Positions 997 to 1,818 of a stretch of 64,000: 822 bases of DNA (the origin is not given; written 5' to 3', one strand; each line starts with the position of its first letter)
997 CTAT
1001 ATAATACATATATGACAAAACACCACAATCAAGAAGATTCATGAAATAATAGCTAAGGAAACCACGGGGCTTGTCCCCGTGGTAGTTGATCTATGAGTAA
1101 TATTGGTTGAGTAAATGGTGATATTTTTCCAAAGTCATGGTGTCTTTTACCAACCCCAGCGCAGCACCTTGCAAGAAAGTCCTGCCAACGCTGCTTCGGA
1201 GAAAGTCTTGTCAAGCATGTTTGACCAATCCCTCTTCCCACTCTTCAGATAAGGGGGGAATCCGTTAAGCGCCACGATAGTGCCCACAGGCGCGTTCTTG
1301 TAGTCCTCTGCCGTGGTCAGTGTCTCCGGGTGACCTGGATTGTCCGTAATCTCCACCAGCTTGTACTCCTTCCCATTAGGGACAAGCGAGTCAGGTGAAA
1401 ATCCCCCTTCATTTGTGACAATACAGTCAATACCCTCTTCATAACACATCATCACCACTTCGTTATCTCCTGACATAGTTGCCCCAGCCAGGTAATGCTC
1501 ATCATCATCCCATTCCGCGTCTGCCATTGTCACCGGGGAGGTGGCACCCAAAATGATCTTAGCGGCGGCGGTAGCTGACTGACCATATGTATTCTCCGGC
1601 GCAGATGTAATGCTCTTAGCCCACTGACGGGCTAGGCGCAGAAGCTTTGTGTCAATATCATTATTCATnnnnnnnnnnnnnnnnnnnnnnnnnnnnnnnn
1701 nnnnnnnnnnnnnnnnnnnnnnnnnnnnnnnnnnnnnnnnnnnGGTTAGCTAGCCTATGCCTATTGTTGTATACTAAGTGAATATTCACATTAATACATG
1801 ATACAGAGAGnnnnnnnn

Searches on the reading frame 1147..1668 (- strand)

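Call 71: search_protein_families(library=phrogs, alignment_id=A6, max_evalue=0.00001)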
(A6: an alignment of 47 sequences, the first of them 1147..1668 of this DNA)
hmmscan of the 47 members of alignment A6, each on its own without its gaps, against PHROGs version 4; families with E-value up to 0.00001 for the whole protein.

A. member 1, window:1147-1668:- (173 aa): 1 family
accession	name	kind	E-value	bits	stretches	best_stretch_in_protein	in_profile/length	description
phrog_25349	-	unknown function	3.7e-06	28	1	46-171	53-183/188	-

B. families by the number of members that match (of 47 scanned): 29 families (the first 25 are shown)
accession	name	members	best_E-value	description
phrog_4980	-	2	2.8e-28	superinfection exclusion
phrog_15667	-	2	8.7e-18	superinfection exclusion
phrog_13294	-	2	8.6e-11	lipoprotein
phrog_7964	-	1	5.3e-94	-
phrog_5070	-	1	1.1e-86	-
phrog_62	-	1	1.8e-50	DNA helicase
phrog_609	-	1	3.1e-31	RIIB lysis inhibitor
phrog_38862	-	1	1.5e-24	-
phrog_421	-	1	1.2e-22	unknown function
phrog_612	-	1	1.3e-22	RIIA lysis inhibitor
phrog_16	-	1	2.1e-19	DNA helicase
phrog_1479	-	1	6.4e-19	-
phrog_5353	-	1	1.3e-14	-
phrog_36818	-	1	1.4e-14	RIIB lysis inhibitor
phrog_3803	-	1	3.5e-14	RIIB lysis inhibitor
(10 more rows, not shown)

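Call 72: search_protein_families(library=ncbifam, alignment_id=A6, max_evalue=0.00001)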
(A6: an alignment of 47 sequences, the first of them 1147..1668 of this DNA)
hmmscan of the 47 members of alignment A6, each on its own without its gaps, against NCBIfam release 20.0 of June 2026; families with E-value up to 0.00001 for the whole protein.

A. member 1, window:1147-1668:- (173 aa): 0 families

B. families by the number of members that match (of 47 scanned): 22 families
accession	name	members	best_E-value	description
NF051463.1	Rv1815_serprot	2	1.1e-21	Rv1815 family serine proteinase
NF040481.1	YdcK_fam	1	7.4e-26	YdcK family protein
NF047601.1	MscSThanab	1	2.9e-22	small-conductance mechanosensitive channel MscS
NF058637.1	helic_SCO1167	1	5.3e-13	SCO1167/SCO6262 family helicase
TIGR03570.1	NeuD_NnaD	1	9e-13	NeuD/PglB/VioB family sugar acetyltransferase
NF003657.0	PRK05289.1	1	9.9e-12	acyl-ACP--UDP-N-acetylglucosamine O-acyltransferase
NF008542.0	PRK11465.1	1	1.4e-11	mechanosensitive channel protein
NF002060.0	PRK00892.1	1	2.1e-11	UDP-3-O-(3-hydroxymyristoyl)glucosamine N-acyltransferase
NF052502.1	man1P_GTase_Rv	1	4.1e-11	mannose-1-phosphate guanylyltransferase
TIGR01852.1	lipid_A_lpxA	1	4.5e-11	acyl-ACP--UDP-N-acetylglucosamine O-acyltransferase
NF038317.1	DISARM_DrmD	1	3.4e-10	DISARM system SNF2-like helicase DrmD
TIGR01853.1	lipid_A_lpxD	1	2.3e-09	UDP-3-O-(3-hydroxymyristoyl)glucosamine N-acyltransferase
TIGR03992.1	Arch_glmU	1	6.5e-09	bifunctional sugar-1-phosphate nucleotidylyltransferase/acetyltransferase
NF053675.1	pilus_reg_Snf2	1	6.8e-08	pilus expression-regulating Snf2 family helicase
NF003218.0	PRK04184.1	1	2.1e-07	DNA topoisomerase VI subunit B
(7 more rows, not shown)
